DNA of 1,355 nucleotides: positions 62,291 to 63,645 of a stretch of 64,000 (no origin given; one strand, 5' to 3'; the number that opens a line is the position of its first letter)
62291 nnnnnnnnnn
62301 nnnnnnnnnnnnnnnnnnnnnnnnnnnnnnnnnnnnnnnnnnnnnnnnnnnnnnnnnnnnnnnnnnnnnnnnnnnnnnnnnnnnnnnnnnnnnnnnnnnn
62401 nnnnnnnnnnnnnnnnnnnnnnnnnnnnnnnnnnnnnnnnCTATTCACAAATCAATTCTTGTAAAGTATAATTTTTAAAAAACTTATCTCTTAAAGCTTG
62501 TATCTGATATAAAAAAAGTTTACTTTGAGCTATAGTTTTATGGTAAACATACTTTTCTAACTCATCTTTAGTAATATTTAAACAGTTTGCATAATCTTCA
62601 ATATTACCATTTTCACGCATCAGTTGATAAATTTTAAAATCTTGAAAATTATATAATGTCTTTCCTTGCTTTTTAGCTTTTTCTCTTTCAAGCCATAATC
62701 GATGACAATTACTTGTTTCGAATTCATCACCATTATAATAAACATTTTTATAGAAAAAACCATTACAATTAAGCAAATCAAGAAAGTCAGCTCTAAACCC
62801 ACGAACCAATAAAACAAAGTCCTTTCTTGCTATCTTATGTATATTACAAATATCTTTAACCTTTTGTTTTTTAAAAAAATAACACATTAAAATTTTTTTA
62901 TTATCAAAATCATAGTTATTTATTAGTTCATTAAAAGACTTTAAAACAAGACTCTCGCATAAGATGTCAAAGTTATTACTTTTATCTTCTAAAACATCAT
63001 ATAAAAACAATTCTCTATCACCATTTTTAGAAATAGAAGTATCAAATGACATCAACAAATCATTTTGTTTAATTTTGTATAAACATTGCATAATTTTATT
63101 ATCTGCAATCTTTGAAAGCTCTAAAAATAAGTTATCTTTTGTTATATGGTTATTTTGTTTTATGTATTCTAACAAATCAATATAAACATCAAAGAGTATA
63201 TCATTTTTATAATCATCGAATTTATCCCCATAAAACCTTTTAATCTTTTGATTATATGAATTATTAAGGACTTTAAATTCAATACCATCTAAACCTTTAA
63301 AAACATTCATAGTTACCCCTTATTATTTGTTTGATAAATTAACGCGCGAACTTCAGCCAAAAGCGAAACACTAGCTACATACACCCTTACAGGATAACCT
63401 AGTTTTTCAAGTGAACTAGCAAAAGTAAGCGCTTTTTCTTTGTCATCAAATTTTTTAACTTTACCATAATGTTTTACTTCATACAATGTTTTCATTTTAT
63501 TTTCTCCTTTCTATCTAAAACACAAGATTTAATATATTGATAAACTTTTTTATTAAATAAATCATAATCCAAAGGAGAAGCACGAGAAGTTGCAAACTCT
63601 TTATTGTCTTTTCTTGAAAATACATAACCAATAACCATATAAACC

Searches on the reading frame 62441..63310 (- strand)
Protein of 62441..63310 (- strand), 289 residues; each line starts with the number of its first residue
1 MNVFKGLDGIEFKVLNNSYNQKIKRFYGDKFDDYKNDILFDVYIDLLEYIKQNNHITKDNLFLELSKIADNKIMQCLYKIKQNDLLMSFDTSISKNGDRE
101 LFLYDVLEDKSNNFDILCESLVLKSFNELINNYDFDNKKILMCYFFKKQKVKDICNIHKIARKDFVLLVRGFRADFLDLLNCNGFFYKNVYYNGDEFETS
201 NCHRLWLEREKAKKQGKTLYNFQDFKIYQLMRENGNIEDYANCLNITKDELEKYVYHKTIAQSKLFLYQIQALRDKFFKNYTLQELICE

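Call 8: search_protein_families(library=pfam, proteins=[window:62441-63310:-], max_evalue=0.1)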
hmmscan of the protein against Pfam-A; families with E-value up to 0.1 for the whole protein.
window:62441-63310:- (289 aa): 1 family
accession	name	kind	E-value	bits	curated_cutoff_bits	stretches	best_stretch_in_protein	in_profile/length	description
PF22040.1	U9-ORF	-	0.029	15.2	27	1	131-164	18-51/81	Secreted glycosylated protein U9-ORF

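Call 9: search_protein_families(library=phrogs, proteins=[window:62441-63310:-], max_evalue=0.1)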
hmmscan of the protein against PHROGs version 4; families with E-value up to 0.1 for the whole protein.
window:62441-63310:- (289 aa): 1 family
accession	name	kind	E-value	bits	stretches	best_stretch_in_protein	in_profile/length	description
phrog_14294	-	unknown function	0.096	13.3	1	32-80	50-97/198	-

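Call 14: find_encoding_contigs(protein=window:62441-63310:-, flank=10000, max_places=10)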
Protein window:62441-63310:- (289 aa): 9 contigs read that carry it; 6 places shown.
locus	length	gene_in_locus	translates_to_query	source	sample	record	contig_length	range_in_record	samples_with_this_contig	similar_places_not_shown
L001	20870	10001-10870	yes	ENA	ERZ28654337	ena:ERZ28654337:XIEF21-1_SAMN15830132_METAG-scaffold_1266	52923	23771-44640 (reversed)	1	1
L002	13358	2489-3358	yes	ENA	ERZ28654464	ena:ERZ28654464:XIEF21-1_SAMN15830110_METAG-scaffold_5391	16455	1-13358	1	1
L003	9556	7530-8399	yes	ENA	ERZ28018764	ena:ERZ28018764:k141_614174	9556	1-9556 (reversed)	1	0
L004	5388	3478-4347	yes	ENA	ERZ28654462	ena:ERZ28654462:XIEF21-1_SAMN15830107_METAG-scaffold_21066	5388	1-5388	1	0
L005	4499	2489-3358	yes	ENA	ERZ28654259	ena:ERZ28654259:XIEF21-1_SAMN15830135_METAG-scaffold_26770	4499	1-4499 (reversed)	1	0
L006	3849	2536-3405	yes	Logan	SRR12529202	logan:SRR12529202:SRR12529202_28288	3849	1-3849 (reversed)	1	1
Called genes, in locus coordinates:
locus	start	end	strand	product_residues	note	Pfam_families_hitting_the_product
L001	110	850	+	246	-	PF00398:RrnaAD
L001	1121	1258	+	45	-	-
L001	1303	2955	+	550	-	PF13306:LRR_5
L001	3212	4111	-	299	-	PF07728:AAA_5 (faint), PF00308:Bac_DnaA, PF01695:IstB_IS21, PF00004:AAA (weak), PF00910:RNA_helicase (faint)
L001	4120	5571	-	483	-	PF07261:DnaB_2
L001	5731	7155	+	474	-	PF01433:Peptidase_M1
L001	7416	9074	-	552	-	PF00239:Resolvase, PF07508:Recombinase, PF13408:Zn_ribbon_recom (weak)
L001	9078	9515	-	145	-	PF01381:HTH_3, PF12844:HTH_19, PF13560:HTH_31 (weak)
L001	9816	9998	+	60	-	-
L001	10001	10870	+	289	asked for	-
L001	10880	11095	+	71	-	-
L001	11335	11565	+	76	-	-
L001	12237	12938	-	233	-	-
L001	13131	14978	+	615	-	-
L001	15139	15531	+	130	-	PF08769:Spo0A_C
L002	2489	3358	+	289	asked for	-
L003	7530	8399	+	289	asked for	-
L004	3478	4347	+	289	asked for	-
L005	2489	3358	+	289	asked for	-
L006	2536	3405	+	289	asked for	-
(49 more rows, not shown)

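Call 20: find_homologous_proteins(query=window:62441-63310:-, max_evalue=0.001)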
Query window:62441-63310:- (289 aa): 2 proteins with E <= 0.001 among 510 candidates.
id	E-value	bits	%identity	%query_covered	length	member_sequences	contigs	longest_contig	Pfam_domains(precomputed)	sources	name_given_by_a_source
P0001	1.2e-185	634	100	100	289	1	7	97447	-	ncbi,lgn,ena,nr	ncbi:MAG: hypothetical protein J6A28_01700 [Clostridia bacterium]|nr:hypothetical protein [Clostridi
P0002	2.0e-15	75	30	99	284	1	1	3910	-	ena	-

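Call 21: find_encoding_contigs(protein=P0002, flank=10000)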
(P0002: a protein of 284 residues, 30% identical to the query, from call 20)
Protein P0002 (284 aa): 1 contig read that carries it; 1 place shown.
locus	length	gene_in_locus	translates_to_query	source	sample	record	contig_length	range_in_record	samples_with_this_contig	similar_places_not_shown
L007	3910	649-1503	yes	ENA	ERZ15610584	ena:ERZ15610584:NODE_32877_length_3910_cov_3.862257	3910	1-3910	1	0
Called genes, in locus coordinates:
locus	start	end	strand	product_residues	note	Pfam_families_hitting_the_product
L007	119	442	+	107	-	-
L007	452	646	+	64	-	-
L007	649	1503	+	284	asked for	-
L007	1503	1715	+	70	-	-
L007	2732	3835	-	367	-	PF01844:HNH, PF05621:TniB (faint), PF03796:DnaB_C, PF06745:ATPase, PF20720:nSTAND3 (weak)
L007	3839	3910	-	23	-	?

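Call 27: search_protein_representatives(protein=window:62441-63310:-)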
Query: 289 residues. Proteins with E-value up to 0.001 (for the whole library): 29; up to 1e-10: 14; up to 1e-30: 3. The best 29 are listed.
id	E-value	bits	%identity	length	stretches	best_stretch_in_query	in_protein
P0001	3.8e-186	633.8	100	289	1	1-289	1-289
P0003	8.9e-42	160.1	38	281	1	7-288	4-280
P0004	1.4e-35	139.8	40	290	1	11-287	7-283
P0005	1.5e-29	120.0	33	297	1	5-287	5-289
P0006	1.8e-23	100.1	41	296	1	33-287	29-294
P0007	8.9e-22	94.5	32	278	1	11-287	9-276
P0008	6.1e-19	85.2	35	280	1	6-287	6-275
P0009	3.4e-18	82.8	32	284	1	25-288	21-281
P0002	6.3e-16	75.3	32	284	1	3-287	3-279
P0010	6.7e-15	72.0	35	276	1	25-286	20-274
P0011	3.3e-13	66.4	39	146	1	155-286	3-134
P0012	1.6e-12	64.2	30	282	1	27-287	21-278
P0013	1.5e-11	60.9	31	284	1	15-286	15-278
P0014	5.4e-11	59.1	33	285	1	3-287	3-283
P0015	1.4e-09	54.5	30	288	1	29-287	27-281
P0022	2.1e-06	44.1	31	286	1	114-287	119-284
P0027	1.9e-04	37.6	24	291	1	90-286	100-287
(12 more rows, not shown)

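Call 32: find_related_loci(query=A2, collection=genome_contigs, flank=6000)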
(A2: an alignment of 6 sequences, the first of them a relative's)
Query A2 (289 aa) in genome_contigs; peptide patterns used: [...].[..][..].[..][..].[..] (x = any residue, [..] = any of these).
74 stretches matched a pattern, but none encodes a relative of the query by tblastn (E <= 1e-3).

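Call 33: find_related_loci(query=A2, collection=viral_contigs, flank=6000)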
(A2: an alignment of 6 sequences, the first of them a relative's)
Query A2 (289 aa) in viral_contigs; peptide patterns used: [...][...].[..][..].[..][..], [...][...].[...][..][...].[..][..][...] (x = any residue, [..] = any of these).
390 stretches matched a pattern, but none encodes a relative of the query by tblastn (E <= 1e-3).

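Call 34: find_related_loci(query=A2, collection=metagenome_contigs, flank=6000)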
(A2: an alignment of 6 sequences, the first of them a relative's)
Query A2 (289 aa) in metagenome_contigs; peptide patterns used: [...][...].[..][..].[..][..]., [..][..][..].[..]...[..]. (x = any residue, [..] = any of these).
318 stretches matched a pattern, but none encodes a relative of the query by tblastn (E <= 1e-3).

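Call 35: find_homologous_proteins(query=A1, max_evalue=0.001)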
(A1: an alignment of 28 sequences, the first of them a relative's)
Query A1 (28 sequences) (289 aa, profile of the alignment): 9 proteins with E <= 0.001 among 4165 candidates.
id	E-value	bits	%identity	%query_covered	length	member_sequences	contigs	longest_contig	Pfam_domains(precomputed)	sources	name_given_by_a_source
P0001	1.1e-79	286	100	100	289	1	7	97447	-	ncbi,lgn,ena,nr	ncbi:MAG: hypothetical protein J6A28_01700 [Clostridia bacterium]|nr:hypothetical protein [Clostridi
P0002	2.0e-73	265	30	99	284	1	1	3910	-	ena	-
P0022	7.0e-66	241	31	56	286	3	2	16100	-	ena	-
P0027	2.8e-63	232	23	70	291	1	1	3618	-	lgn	-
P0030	8.8e-51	191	28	69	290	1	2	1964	-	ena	-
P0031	2.0e-50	190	25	87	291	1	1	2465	-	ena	-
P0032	2.3e-50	190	30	69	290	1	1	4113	-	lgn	-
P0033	2.5e-50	190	24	87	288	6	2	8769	-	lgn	-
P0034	1.8e-49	187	26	91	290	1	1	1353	-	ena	-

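Call 36: find_encoding_contigs(protein=P0022, flank=8000, max_places=3)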
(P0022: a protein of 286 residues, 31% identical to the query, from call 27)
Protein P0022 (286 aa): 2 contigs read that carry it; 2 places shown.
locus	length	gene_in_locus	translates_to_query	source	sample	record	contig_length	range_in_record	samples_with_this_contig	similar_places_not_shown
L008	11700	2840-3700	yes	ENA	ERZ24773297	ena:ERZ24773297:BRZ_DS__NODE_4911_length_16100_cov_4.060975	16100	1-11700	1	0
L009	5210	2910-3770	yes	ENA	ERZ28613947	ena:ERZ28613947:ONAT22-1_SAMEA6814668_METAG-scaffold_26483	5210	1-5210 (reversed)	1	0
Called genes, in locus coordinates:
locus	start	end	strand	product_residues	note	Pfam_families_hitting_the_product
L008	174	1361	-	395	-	PF00589:Phage_integrase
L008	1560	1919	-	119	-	PF01381:HTH_3, PF12844:HTH_19, PF13560:HTH_31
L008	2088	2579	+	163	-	PF19808:DUF6291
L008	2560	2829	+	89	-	-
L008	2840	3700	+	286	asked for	-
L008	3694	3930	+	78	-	-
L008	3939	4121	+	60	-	-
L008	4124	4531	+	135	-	-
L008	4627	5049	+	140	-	-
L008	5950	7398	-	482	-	PF01156:IU_nuc_hydro, PF12850:Metallophos_2 (weak)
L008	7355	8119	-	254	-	PF12917:YfbR-like (weak), PF13023:HD_3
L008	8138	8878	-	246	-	PF04542:Sigma70_r2, PF04539:Sigma70_r3, PF01381:HTH_3 (faint), PF04545:Sigma70_r4, PF08281:Sigma70_r4_2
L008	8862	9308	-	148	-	PF13581:HATPase_c_2, PF02518:HATPase_c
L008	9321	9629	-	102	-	PF01740:STAS, PF13466:STAS_2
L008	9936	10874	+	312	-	PF01156:IU_nuc_hydro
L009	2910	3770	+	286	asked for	-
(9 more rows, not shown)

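Call 37: find_encoding_contigs(protein=P0033, flank=8000, max_places=3)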
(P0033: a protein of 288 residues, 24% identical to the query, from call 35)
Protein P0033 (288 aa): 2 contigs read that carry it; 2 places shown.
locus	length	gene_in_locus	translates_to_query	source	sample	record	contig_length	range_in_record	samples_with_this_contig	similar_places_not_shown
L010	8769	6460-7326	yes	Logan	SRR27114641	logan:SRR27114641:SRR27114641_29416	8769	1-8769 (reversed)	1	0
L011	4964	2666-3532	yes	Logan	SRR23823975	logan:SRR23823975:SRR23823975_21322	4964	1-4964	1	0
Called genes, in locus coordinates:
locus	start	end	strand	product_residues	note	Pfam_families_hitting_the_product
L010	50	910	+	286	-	-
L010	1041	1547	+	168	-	-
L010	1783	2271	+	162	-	-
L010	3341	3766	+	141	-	PF00589:Phage_integrase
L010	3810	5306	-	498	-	PF00239:Resolvase, PF07508:Recombinase, PF13408:Zn_ribbon_recom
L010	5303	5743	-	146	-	PF01381:HTH_3, PF12844:HTH_19, PF13443:HTH_26 (weak), PF13560:HTH_31 (weak)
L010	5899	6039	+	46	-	-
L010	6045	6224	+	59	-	-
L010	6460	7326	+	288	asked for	-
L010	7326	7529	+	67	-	-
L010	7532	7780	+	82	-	-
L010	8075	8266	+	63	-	-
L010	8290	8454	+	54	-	-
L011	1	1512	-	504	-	?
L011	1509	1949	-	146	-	PF01381:HTH_3, PF12844:HTH_19, PF13443:HTH_26 (weak), PF13560:HTH_31 (weak)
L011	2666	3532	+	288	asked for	-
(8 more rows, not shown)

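Call 38: find_encoding_contigs(protein=P0032, flank=8000, max_places=3)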
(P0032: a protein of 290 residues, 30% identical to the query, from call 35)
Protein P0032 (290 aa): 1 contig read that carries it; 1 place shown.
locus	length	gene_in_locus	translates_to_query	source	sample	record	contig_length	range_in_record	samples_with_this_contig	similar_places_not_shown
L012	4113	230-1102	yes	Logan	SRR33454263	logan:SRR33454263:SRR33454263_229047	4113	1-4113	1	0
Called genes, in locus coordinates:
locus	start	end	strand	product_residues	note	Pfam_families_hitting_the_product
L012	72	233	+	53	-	-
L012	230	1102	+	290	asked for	-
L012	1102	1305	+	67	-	-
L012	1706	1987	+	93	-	-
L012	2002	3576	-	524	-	PF00239:Resolvase, PF07508:Recombinase, PF13408:Zn_ribbon_recom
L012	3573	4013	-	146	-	PF01381:HTH_3, PF12844:HTH_19, PF13560:HTH_31 (weak)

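Call 39: find_encoding_contigs(protein=P0027, flank=8000, max_places=3)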
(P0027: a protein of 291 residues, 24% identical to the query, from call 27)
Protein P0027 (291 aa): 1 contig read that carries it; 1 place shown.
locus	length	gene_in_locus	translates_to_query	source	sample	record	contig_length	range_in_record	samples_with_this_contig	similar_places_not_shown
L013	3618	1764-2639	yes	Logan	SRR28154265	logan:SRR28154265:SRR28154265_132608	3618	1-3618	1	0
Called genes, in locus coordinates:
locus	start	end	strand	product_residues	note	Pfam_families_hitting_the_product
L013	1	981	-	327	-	?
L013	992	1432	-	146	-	PF01381:HTH_3, PF12844:HTH_19, PF13560:HTH_31 (weak)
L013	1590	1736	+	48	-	-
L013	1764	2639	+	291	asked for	-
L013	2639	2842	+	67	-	-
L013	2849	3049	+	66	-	-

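Call 53: predict_structure(alignment_id=A1)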
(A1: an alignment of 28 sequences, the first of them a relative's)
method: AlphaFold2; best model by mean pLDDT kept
length: 289 residues; sequences in the alignment: 28
mean_pLDDT: 85.6   pTM: 0.46
mean pLDDT of the five models: 85.6, 85.1, 85.0, 83.1, 82.5
residues with pLDDT >= 90: 156; 70-90: 93; 50-70: 36; < 50: 4
segments of 3 or more residues with pLDDT < 50: none
pLDDT, mean of each block of 10 residues (from residue 1): 75 93 87 90 96 89 95 92 74 70 70 62 93 98 96 98 96 92 72 71 73 73 82 95 96 85 85 98 89
secondary structure, 60 per line:
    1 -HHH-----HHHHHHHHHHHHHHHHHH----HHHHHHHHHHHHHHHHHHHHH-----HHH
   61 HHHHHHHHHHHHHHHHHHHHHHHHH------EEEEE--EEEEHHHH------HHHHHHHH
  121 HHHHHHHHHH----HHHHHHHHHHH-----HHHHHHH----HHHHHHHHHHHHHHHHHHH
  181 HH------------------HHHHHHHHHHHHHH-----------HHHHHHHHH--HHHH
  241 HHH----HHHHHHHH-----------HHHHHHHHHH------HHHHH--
elements in order: H10-27 H32-52 H58-85 E92-96 E99-102 H103-106 H113-130 H135-145 H151-157 H162-182 H201-214 H226-234 H237-243 H248-255 H267-276 H283-287

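Call 56: fold_search(model_id=the predicted structure, library=pdb)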
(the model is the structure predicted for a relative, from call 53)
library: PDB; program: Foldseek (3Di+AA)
matches with E <= 10: 284; with E <= 0.001: 0
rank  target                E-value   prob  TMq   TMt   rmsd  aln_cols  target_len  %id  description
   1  9a50_A                1.2e-03  1.00  0.22  0.24  16.6       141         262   13  Integrative model of RPSB-RPOC by crosslinking MS and deep learning (released 2024-09-18)
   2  6jcx_F                2.2e-03  1.00  0.23  0.33  15.1       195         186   14  Mycobacterium tuberculosis transcription initiation complex with ECF sigma factor sigma H and 6nt RNA (released 2019-05-29)
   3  6koo_F                5.2e-03  1.00  0.22  0.32  14.9       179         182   15  Mycobacterium tuberculosis initial transcription complex comprising sigma H and 5'-OH RNA of 7 nt (released 2020-03-11)
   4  6dv9_F                5.4e-03  1.00  0.22  0.35  15.3       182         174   12  Crystal structure of Mycobacterium tuberculosis transcription initiation complex(ECF sigma factor L) containing 5nt RN (released 2019-02-20)
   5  6kon_F                5.4e-03  1.00  0.23  0.33  15.2       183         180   15  Mycobacterium tuberculosis initial transcription complex comprising sigma H and 5'-OH RNA of 5 nt (released 2020-03-11)
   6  9m9e_F                5.7e-03  1.00  0.22  0.33  17.5       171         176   12  Structural Basis of Pausing During Transcription Initiation in Mycobacterium tuberculosis (released 2026-01-14)
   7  8z6g_B                7.2e-03  1.00  0.23  0.38  26.9       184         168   17  the AlgU-MucAcyto complex structure in Pseudomonas aeruginosa (released 2024-05-08)
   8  6in7_B                9.2e-03  1.00  0.23  0.37  25.2       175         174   13  Crystal structure of AlgU in complex with MucA(cyto) (released 2019-07-24)
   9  6jcy_F                1.1e-02  1.00  0.22  0.34  13.7       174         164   14  Mycobacterium tuberculosis RNA polymerase transcription initiation open complex with a chimeric ECF sigma factor sigH/ (released 2019-05-29)
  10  9e87_F                1.3e-02  0.98  0.19  0.18  18.4       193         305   14  De Novo Mycobacterium tuberculosis transcription initiation pre-RPO promoter complex with open Beta' clamp (RNA Polyme (released 2025-10-01)
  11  5uxx_A                1.3e-02  1.00  0.19  0.32  31.3       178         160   15  Co-crystal structure of the sigma factor RpoE in complex with the anti-sigma factor NepR from Bartonella quintana (released 2018-02-28)
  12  6jbq_F                1.6e-02  1.00  0.25  0.37  15.5       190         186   13  CryoEM structure of Escherichia coli sigmaE transcription initiation complex containing 5nt of RNA (released 2019-05-29)
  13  8x6g_H                1.6e-02  1.00  0.28  0.32  15.4       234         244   11  Cryo-EM structure of Staphylococcus aureus sigB-dependent RNAP-promoter open complex (released 2024-06-05)
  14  6vvv_F                1.8e-02  0.93  0.18  0.18  19.4       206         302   16  Crystal structure of a Mycobacterium smegmatis transcription initiation complex with Rifampicin-resistant RNA polymera (released 2020-10-21)
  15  5uxx_C                2.2e-02  1.00  0.19  0.32  31.3       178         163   15  Co-crystal structure of the sigma factor RpoE in complex with the anti-sigma factor NepR from Bartonella quintana (released 2018-02-28)
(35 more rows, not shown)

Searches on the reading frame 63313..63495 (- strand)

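Call 8: search_protein_families(library=pfam, proteins=[window:63313-63495:-], max_evalue=0.1)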
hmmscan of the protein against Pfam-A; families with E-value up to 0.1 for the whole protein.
window:63313-63495:- (60 aa): 0 families

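Call 9: search_protein_families(library=phrogs, proteins=[window:63313-63495:-], max_evalue=0.1)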
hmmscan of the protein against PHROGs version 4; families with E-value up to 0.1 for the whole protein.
window:63313-63495:- (60 aa): 1 family
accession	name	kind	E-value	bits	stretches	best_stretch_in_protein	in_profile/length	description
phrog_24288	-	unknown function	0.0061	17.5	1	10-58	54-103/110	-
